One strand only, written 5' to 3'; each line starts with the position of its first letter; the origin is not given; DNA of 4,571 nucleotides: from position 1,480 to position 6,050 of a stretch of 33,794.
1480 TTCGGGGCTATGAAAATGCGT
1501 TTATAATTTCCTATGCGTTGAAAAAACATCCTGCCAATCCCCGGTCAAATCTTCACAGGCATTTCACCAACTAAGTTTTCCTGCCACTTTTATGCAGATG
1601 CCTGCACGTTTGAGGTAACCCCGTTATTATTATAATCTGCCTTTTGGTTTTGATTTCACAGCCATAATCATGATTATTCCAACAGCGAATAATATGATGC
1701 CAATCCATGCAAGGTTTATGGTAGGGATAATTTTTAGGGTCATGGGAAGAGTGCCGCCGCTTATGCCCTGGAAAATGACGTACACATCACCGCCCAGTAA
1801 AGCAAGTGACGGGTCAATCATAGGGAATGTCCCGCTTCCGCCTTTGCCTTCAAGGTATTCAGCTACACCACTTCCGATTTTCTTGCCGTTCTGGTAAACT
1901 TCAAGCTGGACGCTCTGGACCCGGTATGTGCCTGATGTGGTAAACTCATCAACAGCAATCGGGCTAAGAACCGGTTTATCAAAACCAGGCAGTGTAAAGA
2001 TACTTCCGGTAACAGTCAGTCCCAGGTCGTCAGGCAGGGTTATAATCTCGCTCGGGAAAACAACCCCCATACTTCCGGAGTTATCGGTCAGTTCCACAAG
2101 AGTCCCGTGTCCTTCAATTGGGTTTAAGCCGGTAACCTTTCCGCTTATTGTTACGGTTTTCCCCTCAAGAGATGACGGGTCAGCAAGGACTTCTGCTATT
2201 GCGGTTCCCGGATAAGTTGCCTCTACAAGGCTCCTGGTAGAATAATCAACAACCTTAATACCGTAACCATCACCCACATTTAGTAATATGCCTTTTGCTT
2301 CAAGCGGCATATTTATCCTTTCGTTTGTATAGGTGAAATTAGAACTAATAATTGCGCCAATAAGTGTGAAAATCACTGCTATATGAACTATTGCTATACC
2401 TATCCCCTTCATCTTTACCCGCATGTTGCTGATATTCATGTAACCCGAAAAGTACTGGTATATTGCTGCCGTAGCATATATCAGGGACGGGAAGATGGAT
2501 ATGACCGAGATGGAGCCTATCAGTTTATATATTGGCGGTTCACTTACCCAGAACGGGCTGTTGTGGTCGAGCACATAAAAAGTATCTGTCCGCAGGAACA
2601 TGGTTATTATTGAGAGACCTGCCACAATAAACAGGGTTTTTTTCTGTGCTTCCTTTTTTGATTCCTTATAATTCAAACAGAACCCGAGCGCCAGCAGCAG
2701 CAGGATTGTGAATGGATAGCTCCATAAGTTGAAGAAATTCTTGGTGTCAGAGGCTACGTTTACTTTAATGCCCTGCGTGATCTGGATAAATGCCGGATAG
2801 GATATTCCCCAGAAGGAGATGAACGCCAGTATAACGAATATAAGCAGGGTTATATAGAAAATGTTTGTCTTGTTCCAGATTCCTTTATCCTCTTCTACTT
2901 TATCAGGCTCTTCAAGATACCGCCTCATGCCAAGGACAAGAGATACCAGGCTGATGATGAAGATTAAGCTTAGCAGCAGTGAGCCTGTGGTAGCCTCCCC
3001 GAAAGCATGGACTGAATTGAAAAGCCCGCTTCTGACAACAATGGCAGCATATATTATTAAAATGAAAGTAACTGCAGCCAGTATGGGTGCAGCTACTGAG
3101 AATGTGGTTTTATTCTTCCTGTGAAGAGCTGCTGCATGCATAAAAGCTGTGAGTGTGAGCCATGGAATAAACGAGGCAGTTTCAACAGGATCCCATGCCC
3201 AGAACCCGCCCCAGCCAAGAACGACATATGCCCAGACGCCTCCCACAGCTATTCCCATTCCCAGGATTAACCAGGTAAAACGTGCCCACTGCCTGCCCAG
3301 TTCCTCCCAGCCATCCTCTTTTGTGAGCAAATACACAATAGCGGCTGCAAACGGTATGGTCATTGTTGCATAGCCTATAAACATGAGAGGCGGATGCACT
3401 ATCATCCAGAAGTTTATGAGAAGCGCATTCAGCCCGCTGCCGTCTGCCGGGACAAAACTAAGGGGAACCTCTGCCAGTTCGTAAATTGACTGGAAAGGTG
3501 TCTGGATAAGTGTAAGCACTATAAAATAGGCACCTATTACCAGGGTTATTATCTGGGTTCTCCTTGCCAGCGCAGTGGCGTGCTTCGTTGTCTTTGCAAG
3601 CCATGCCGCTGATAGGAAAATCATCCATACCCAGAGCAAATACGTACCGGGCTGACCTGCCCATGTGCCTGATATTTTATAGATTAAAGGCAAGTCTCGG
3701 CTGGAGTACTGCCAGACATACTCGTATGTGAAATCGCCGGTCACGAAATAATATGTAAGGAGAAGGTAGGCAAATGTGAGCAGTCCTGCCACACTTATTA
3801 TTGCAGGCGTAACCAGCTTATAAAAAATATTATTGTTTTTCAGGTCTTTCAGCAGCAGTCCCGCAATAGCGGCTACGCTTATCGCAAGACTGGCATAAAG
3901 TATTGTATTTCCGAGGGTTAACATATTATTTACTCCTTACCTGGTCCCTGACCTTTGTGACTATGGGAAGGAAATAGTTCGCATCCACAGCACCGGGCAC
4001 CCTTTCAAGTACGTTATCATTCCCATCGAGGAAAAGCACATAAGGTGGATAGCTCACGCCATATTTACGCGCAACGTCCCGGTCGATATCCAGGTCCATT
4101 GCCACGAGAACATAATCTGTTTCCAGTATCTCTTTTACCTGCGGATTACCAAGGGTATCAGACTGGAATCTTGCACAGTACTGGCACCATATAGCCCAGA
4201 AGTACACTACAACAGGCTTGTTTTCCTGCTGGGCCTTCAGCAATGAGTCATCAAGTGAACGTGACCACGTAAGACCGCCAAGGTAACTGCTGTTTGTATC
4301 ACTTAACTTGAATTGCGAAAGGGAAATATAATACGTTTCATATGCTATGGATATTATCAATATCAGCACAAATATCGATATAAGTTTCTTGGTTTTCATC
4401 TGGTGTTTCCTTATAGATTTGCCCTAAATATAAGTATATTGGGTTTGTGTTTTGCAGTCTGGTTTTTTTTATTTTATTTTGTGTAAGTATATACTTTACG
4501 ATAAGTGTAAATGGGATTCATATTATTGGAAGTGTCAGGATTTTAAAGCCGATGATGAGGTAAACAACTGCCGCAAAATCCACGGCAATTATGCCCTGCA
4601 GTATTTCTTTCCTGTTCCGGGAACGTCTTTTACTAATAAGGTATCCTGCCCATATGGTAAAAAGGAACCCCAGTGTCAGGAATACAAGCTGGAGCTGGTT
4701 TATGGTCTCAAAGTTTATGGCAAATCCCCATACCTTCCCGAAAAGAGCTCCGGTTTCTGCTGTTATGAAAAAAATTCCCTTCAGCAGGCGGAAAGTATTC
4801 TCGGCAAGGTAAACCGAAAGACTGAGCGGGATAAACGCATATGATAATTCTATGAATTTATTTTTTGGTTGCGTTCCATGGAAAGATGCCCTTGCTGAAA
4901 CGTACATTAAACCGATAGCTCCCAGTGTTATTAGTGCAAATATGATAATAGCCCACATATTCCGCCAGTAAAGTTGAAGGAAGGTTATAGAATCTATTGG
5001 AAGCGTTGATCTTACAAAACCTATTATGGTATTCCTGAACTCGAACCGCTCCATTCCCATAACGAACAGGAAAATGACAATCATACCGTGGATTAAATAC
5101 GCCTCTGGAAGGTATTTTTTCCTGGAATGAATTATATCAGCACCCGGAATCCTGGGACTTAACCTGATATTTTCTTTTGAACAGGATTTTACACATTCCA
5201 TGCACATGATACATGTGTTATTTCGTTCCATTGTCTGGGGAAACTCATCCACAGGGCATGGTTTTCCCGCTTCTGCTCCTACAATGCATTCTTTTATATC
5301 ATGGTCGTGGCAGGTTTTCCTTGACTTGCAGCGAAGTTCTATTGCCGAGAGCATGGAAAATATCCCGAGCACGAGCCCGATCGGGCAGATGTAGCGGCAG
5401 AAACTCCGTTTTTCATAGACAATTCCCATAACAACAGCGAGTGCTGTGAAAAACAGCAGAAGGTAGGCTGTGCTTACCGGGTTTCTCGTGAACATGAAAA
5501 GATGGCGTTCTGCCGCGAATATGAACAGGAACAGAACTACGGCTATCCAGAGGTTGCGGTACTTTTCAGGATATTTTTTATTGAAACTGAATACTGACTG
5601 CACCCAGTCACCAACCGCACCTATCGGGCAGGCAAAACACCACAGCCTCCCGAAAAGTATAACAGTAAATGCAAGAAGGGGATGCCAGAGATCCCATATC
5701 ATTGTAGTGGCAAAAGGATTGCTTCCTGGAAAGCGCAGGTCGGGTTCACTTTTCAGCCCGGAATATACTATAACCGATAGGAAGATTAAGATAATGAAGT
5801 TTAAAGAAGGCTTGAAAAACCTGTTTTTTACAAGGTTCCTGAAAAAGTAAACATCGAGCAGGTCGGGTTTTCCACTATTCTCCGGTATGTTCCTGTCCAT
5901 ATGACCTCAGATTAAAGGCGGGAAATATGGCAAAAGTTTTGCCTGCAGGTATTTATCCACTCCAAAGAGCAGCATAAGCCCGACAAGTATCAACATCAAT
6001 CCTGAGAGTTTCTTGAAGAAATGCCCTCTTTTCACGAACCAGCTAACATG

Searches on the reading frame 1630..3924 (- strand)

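Call 15: search_protein_families(library=pfam, proteins=[window:1630-3924:-], max_evalue=0.001)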
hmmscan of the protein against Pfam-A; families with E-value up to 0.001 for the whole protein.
window:1630-3924:- (764 aa): 1 family
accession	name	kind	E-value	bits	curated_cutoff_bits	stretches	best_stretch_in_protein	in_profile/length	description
PF01578.25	Cytochrom_C_asm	-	1.4e-27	97.1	29.9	1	93-299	6-206/212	Cytochrome C assembly protein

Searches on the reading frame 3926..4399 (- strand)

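Call 15: search_protein_families(library=pfam, proteins=[window:3926-4399:-], max_evalue=0.001)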
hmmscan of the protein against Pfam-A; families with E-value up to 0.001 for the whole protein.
window:3926-4399:- (157 aa): 6 families
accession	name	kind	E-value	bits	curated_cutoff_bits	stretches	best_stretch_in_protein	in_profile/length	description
PF13098.12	Thioredoxin_2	-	7.4e-18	65.3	27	1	56-145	1-102/104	Thioredoxin-like domain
PF13899.12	Thioredoxin_7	-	1.9e-14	53.9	27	1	44-125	1-82/83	Thioredoxin-like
PF00085.26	Thioredoxin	-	3.8e-10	40.1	23.5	1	57-140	15-94/103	Thioredoxin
PF03190.21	Thioredox_DsbH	-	1.4e-07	32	27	1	43-113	20-90/163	Protein of unknown function, DUF255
PF13905.12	Thioredoxin_8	-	5.2e-05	24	27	0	60-108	1-48/94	Thioredoxin-like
PF00578.27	AhpC-TSA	-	8.2e-05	23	26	0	56-77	21-43/124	AhpC/TSA family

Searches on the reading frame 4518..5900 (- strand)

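Call 15: search_protein_families(library=pfam, proteins=[window:4518-5900:-], max_evalue=0.001)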
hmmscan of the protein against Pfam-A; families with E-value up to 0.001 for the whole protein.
window:4518-5900:- (460 aa): 1 family
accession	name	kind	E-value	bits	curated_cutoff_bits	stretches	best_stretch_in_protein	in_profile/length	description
PF12801.12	Fer4_5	-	1.7e-10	41.2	22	2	75-110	11-47/48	4Fe-4S binding domain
